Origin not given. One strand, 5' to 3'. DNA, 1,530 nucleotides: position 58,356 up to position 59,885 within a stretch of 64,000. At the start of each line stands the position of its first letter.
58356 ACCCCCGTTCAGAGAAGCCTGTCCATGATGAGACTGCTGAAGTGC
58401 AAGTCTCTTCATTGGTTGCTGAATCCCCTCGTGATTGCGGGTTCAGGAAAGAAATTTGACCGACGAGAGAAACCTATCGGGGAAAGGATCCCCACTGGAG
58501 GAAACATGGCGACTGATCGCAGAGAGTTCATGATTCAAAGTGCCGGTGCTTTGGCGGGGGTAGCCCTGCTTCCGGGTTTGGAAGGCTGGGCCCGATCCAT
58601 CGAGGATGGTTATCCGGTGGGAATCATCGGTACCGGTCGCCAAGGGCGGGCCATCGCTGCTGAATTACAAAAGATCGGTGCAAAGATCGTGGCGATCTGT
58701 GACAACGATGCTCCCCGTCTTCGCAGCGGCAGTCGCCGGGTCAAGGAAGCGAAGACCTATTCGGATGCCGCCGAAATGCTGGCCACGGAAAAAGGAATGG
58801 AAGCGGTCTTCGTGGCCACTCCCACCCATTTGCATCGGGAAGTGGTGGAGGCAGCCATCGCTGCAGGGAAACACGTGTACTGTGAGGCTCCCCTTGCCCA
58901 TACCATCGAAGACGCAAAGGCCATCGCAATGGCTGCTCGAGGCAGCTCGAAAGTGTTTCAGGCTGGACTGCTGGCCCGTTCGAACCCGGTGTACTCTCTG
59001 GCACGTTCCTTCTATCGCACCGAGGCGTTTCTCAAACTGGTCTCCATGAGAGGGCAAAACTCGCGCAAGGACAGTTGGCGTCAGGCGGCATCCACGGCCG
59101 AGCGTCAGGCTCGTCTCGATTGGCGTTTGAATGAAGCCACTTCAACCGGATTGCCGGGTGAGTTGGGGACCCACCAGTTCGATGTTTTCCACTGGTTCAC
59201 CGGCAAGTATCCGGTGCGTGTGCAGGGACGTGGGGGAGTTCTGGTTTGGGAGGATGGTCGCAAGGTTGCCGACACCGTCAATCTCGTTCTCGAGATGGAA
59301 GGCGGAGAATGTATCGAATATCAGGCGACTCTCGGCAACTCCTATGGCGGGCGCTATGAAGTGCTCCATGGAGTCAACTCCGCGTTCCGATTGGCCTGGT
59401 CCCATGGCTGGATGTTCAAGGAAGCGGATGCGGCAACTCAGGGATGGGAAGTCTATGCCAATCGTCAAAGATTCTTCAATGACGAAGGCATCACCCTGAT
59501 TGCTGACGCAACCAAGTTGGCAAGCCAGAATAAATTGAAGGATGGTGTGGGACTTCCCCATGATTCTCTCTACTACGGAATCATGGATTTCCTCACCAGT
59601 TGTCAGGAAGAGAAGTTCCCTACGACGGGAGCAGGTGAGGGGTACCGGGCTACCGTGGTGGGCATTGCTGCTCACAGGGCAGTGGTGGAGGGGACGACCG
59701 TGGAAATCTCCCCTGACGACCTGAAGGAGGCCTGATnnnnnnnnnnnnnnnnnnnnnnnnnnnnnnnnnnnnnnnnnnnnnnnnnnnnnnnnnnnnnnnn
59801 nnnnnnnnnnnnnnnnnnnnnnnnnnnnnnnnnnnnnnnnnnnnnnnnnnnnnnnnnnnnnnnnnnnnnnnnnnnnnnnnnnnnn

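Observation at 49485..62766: Periplasmic Gfo/Idh/MocA, xylose-isomerase-like TIM-barrel and DUF1080 locus; putative oxidative (3-keto) glycoside catabolic system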

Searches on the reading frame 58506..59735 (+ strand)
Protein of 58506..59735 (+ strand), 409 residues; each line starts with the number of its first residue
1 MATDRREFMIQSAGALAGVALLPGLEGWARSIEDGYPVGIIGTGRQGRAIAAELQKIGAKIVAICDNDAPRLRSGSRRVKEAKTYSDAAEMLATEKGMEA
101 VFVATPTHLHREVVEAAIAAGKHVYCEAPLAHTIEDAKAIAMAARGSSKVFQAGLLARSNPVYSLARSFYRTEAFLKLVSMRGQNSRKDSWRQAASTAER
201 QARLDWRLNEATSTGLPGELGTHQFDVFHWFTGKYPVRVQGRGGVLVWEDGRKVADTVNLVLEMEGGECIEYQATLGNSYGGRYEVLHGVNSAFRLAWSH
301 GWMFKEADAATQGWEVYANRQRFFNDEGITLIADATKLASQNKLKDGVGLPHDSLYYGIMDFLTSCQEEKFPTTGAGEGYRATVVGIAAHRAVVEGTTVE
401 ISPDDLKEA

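Call 4: search_protein_families(library=pfam, proteins=[window:58506-59735:+], max_evalue=0.01)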
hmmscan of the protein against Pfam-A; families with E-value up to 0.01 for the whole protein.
window:58506-59735:+ (409 aa): 9 families
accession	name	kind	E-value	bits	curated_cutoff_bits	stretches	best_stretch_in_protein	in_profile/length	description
PF01408.29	GFO_IDH_MocA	-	1.3e-22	81.2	24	1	38-154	3-119/120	Oxidoreductase family, NAD-binding Rossmann fold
PF22725.1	GFO_IDH_MocA_C3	-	5.4e-12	46.2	27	1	198-286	30-116/124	GFO/IDH/MocA C-terminal domain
PF02894.22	GFO_IDH_MocA_C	-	7.1e-11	42.8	22.9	1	198-401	30-218/218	Oxidoreductase family, C-terminal alpha/beta domain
PF03807.23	F420_oxidored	-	6.1e-08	33.6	21.6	1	38-119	2-83/94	NADP oxidoreductase coenzyme F420-dependent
PF03435.24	Sacchrp_dh_NADP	-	4.2e-05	24.3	25.1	1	38-145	1-115/129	Saccharopine dehydrogenase NADP binding domain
PF07991.19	KARI_N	-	0.00026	21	20.6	1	37-120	6-83/165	Acetohydroxy acid isomeroreductase, NADPH-binding domain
PF02826.25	2-Hacid_dh_C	-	0.00088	19.1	25.1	1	37-72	38-73/178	D-isomer specific 2-hydroxyacid dehydrogenase, NAD binding domain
PF03447.22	NAD_binding_3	-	0.0047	18.1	24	1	47-128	10-89/116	Homoserine dehydrogenase, NAD binding domain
PF02254.24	TrkA_N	-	0.0054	17.5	23.8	0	40-78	3-40/116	TrkA-N domain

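Call 5: search_protein_families(library=ncbifam, proteins=[window:58506-59735:+], max_evalue=0.01)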
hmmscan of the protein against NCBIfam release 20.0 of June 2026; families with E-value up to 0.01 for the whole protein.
window:58506-59735:+ (409 aa): 15 families
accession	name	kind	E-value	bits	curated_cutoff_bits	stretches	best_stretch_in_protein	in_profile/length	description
TIGR04380.1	myo_inos_iolG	equivalog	5e-29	101.2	355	1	37-281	3-236/330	inositol 2-dehydrogenase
NF040723.1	UDP-GlcNAcDh_Arch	equivalog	2.5e-20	73.2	450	1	38-182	3-145/302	UDP-N-acetylglucosamine 3-dehydrogenase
NF058561.1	BT_2158_fam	equivalog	2e-19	69.6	750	1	5-160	2-159/487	glycoside 3-dehydrogenase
NF052479.1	LevoglcsnDh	equivalog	3.2e-17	62.3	650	1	64-234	41-204/386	levoglucosan dehydrogenase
NF052679.1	InsChiInosDhIolG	equivalog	2.4e-16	59.7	540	1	38-163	5-133/343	bifunctional inositol 2-dehydrogenase/D-chiro-inositol 1-dehydrogenase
NF058563.1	BT_2159_fam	equivalog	8.9e-11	41.4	650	1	38-158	3-123/350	disaccharide 3-dehydrogenase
NF041392.1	XylDh_Gfo6_Halo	equivalog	1.1e-10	40.9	350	1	61-188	47-173/350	D-xylose 1-dehydrogenase Gfo6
NF008607.0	PRK11579.1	subfamily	3.9e-08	32.7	330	1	36-231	5-188/346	oxidoreductase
NF003992.0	PRK05472.2-1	equivalog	0.00027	20.2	226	1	33-122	96-185/249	redox-sensing transcriptional repressor Rex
TIGR01087.1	murD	equivalog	0.00041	19.6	211.95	1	38-141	2-108/441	UDP-N-acetylmuramoyl-L-alanine--D-glutamate ligase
NF009825.0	PRK13302.1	equivalog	0.00097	18.7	253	1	36-125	7-95/271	aspartate dehydrogenase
NF003995.0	PRK05472.2-4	subfamily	0.0014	18.2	126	1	35-121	83-169/213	redox-sensing transcriptional repressor Rex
NF004017.0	PRK05479.1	equivalog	0.0015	17.4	336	1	35-121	17-97/337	ketol-acid reductoisomerase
NF001319.0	PRK00258.3-3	equivalog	0.0019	17.3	252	1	35-107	122-194/279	shikimate dehydrogenase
NF007574.0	PRK10206.1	equivalog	0.0033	16.5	352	1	85-146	54-114/345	oxidoreductase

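Call 9: search_solved_structures(query=window:58506-59735:+, max_evalue=0.00001)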
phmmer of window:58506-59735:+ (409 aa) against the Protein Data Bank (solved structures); distinct sequences matched with E-value up to 0.00001: 54.
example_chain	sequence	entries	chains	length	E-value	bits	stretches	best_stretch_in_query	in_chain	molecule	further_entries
3cea_A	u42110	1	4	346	2.4e-20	76.2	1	39-329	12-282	Myo-inositol 2-dehydrogenase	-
6a3f_A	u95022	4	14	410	4e-17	65.6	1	76-236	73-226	Putative dehydrogenase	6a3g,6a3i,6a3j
4h3v_A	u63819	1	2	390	6.7e-17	64.8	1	63-250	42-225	Oxidoreductase domain protein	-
5ya8_A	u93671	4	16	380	4.5e-14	55.5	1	36-234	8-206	Scyllo-inositol dehydrogenase with L-glucose dehydrogenase activity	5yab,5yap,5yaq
7xr9_A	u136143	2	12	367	1.3e-13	54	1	55-237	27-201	DgpA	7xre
6ktj_A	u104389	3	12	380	2.1e-13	53.4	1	36-229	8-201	Scyllo-inositol dehydrogenase with L-glucose dehydrogenase activity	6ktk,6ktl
3ezy_A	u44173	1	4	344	3.8e-13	52.5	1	38-267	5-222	Dehydrogenase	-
8tdf_A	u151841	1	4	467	2.5e-12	49.8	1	39-145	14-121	Dehydrogenase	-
8tdh_A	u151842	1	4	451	3e-12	49.6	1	40-145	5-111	Predicted dehydrogenases and related proteins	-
2glx_A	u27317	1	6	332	3e-12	49.6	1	40-151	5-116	1,5-anhydro-D-fructose reductase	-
3gfg_A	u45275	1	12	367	3.1e-12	49.5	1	34-294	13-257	Uncharacterized oxidoreductase yvaA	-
4gqa_A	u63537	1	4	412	3.2e-12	49.4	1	38-228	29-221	NAD binding Oxidoreductase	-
4mkx_A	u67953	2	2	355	3.4e-12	49.3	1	37-238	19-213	Inositol dehydrogenase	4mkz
4n54_A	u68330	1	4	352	4e-12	49.1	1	37-239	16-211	Inositol dehydrogenase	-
3gdo_A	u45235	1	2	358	5.3e-12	48.7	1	37-294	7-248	Uncharacterized oxidoreductase yvaA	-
8qc2_A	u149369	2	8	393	6.2e-06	28.7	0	38-154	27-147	Gfo/Idh/MocA family oxidoreductase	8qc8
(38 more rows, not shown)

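Call 50: search_protein_representatives(protein=window:58506-59735:+)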
Query: 409 residues. Proteins with E-value up to 0.001 (for the whole library): 37880; up to 1e-10: 4071; up to 1e-30: 127. The best 150 are listed.
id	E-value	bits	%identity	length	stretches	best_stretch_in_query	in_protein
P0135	9.1e-135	466.1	55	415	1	4-408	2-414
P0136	4.2e-106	371.7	46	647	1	4-403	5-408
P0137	3.7e-103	362.1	45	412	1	3-404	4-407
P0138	8.4e-103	360.9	57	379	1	41-334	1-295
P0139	3.5e-99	349.0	45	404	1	1-402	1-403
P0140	9.3e-85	301.5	46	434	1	34-399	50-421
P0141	1.2e-82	294.6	41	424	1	3-405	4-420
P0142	2.4e-81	290.2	42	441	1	27-401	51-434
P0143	1.9e-80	287.3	41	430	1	3-404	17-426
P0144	2.1e-80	287.1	45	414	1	21-401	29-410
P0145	1.6e-79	284.3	42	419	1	5-401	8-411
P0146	1.1e-78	281.5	40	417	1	5-405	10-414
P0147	7.1e-78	278.8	55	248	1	162-407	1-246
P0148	4.1e-77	276.3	42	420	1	4-399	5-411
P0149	8.0e-76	272.1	50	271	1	3-265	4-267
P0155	8.8e-72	258.8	43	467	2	34-368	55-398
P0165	7.2e-61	222.8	36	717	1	5-401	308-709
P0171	9.7e-59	215.8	41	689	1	36-349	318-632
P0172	1.5e-55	205.3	36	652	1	5-404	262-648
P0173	3.2e-55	204.2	35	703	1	2-406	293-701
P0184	1.4e-48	182.3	35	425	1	3-402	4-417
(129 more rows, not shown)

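Call 51: search_protein_families(library=pfam, proteins=[P0136, P0165, P0171, P0172, P0173, P0135, P0140, P0155], max_evalue=0.001)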
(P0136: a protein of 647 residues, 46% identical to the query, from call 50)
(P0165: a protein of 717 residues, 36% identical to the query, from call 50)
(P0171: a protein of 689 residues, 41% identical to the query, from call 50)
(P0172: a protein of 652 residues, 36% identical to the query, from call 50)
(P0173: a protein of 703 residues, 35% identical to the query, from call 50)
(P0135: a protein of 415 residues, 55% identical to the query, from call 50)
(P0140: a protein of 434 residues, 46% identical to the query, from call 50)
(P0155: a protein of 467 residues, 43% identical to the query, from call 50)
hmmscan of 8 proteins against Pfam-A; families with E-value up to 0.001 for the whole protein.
P0136 (647 aa): 5 families
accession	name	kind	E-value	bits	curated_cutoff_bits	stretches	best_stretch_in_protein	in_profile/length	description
PF06283.17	ThuA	-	1.1e-41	143.8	33.4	1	472-643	46-209/209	Trehalose utilisation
PF01408.29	GFO_IDH_MocA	-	7.5e-20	72.3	24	1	41-159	2-119/120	Oxidoreductase family, NAD-binding Rossmann fold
PF22725.1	GFO_IDH_MocA_C3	-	2.1e-16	60.5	27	1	168-300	1-124/124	GFO/IDH/MocA C-terminal domain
PF02894.22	GFO_IDH_MocA_C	-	1.7e-10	41.5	22.9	1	203-405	24-217/218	Oxidoreductase family, C-terminal alpha/beta domain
PF03447.22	NAD_binding_3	-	5.8e-06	27.4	24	1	46-150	1-107/116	Homoserine dehydrogenase, NAD binding domain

P0165 (717 aa): 6 families
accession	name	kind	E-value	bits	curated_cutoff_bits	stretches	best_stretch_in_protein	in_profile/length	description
PF02424.20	ApbE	-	2.9e-54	184.8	25.6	1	14-280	1-262/266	ApbE family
PF01408.29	GFO_IDH_MocA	-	1.4e-23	84.3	24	1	344-462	3-120/120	Oxidoreductase family, NAD-binding Rossmann fold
PF22725.1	GFO_IDH_MocA_C3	-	4.9e-18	65.8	27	1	476-600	7-123/124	GFO/IDH/MocA C-terminal domain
PF02894.22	GFO_IDH_MocA_C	-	8.3e-15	55.6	22.9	1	477-706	4-215/218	Oxidoreductase family, C-terminal alpha/beta domain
PF02629.25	CoA_binding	-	1.6e-05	26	22.3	1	344-429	6-88/97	CoA binding domain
PF10518.14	TAT_signal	-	0.00034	20.8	22.7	1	306-323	2-19/21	TAT (twin-arginine translocation) pathway signal sequence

P0171 (689 aa): 4 families
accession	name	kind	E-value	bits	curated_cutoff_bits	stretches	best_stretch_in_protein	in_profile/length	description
PF02424.20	ApbE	-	8.2e-31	107.9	25.6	1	11-262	1-256/266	ApbE family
PF22725.1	GFO_IDH_MocA_C3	-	4.8e-21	75.5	27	1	449-577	4-123/124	GFO/IDH/MocA C-terminal domain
PF01408.29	GFO_IDH_MocA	-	4.9e-20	72.8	24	1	318-438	1-120/120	Oxidoreductase family, NAD-binding Rossmann fold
PF02894.22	GFO_IDH_MocA_C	-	5.8e-20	72.5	22.9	1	451-685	2-217/218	Oxidoreductase family, C-terminal alpha/beta domain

P0172 (652 aa): 4 families
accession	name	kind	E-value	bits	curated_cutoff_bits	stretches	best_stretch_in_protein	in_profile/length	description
PF02424.20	ApbE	-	1e-36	127.3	25.6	2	102-233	125-265/266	ApbE family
PF22725.1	GFO_IDH_MocA_C3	-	2.7e-24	86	27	1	413-529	3-117/124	GFO/IDH/MocA C-terminal domain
PF01408.29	GFO_IDH_MocA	-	2.1e-22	80.5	24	1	289-399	1-114/120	Oxidoreductase family, NAD-binding Rossmann fold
PF02894.22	GFO_IDH_MocA_C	-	3.3e-19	70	22.9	1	418-642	4-215/218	Oxidoreductase family, C-terminal alpha/beta domain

P0173 (703 aa): 4 families
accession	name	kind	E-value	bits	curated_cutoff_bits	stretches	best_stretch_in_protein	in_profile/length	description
PF02424.20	ApbE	-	4.3e-33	115.4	25.6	1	13-252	1-254/266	ApbE family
PF22725.1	GFO_IDH_MocA_C3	-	1.7e-19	70.5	27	1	457-588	1-123/124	GFO/IDH/MocA C-terminal domain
PF01408.29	GFO_IDH_MocA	-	2e-19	70.9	24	1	329-449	2-120/120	Oxidoreductase family, NAD-binding Rossmann fold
PF02894.22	GFO_IDH_MocA_C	-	8.5e-13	49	22.9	1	466-689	6-211/218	Oxidoreductase family, C-terminal alpha/beta domain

P0135 (415 aa): 3 families
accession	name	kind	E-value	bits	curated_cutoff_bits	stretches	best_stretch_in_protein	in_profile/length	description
PF01408.29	GFO_IDH_MocA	-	1.1e-18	68.5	24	1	37-160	3-119/120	Oxidoreductase family, NAD-binding Rossmann fold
PF02894.22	GFO_IDH_MocA_C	-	1.2e-12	48.5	22.9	1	205-406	25-217/218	Oxidoreductase family, C-terminal alpha/beta domain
PF22725.1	GFO_IDH_MocA_C3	-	2.3e-11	44.2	27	1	172-291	4-115/124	GFO/IDH/MocA C-terminal domain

P0140 (434 aa): 3 families
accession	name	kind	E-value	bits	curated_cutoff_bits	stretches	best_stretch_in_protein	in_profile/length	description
PF01408.29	GFO_IDH_MocA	-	2.4e-22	80.3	24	1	55-169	2-116/120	Oxidoreductase family, NAD-binding Rossmann fold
PF22725.1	GFO_IDH_MocA_C3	-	9.8e-13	48.6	27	1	189-294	8-103/124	GFO/IDH/MocA C-terminal domain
PF02894.22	GFO_IDH_MocA_C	-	1.1e-07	32.3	22.9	1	217-321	24-129/218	Oxidoreductase family, C-terminal alpha/beta domain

P0155 (467 aa): 5 families
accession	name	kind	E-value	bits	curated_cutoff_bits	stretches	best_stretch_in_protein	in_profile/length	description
PF01408.29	GFO_IDH_MocA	-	1.9e-18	67.7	24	1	57-179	1-117/120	Oxidoreductase family, NAD-binding Rossmann fold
PF22725.1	GFO_IDH_MocA_C3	-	5.9e-15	55.8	27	1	196-309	6-108/124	GFO/IDH/MocA C-terminal domain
PF02894.22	GFO_IDH_MocA_C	-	4.6e-08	33.6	22.9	1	198-305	4-105/218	Oxidoreductase family, C-terminal alpha/beta domain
PF03447.22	NAD_binding_3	-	4.8e-05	24.5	24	1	63-174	1-109/116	Homoserine dehydrogenase, NAD binding domain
PF10518.14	TAT_signal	-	0.00029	21.1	22.7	1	15-34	2-21/21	TAT (twin-arginine translocation) pathway signal sequence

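Call 60: find_related_loci(query=P0184, collection=metagenome_contigs, flank=6000)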
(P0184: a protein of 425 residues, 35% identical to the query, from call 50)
Query P0184 (425 aa) in metagenome_contigs; peptide patterns used: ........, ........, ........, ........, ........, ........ (x = any residue, [..] = any of these).
142 stretches matched a pattern; 54 encode a relative of the query (tblastn E <= 1e-3); 54 distinct loci.
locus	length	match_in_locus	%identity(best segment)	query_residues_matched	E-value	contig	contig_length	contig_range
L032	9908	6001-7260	37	1-420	4e-81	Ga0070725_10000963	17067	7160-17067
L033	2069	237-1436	37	30-424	1e-82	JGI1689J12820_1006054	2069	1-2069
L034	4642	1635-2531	42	6-307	4e-76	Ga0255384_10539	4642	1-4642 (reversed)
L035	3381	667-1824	37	30-416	3e-75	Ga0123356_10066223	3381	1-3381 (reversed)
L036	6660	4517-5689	36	35-420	2e-67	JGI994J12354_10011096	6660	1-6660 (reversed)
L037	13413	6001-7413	32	2-420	2e-65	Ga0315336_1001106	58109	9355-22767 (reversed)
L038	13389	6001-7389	31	2-420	2e-63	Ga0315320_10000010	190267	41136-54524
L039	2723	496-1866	29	4-416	5e-64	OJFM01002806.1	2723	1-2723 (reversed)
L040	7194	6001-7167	33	4-350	1e-60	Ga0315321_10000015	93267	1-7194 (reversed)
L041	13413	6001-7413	33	6-414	2e-59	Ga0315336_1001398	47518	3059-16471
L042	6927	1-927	35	122-424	1e-50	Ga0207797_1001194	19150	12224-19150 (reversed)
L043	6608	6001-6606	42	6-200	1e-43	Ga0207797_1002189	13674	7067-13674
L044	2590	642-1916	26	1-416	2e-34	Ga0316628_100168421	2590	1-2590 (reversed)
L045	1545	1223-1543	47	30-137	2e-28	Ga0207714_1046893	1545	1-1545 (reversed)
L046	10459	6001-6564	32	41-246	1e-24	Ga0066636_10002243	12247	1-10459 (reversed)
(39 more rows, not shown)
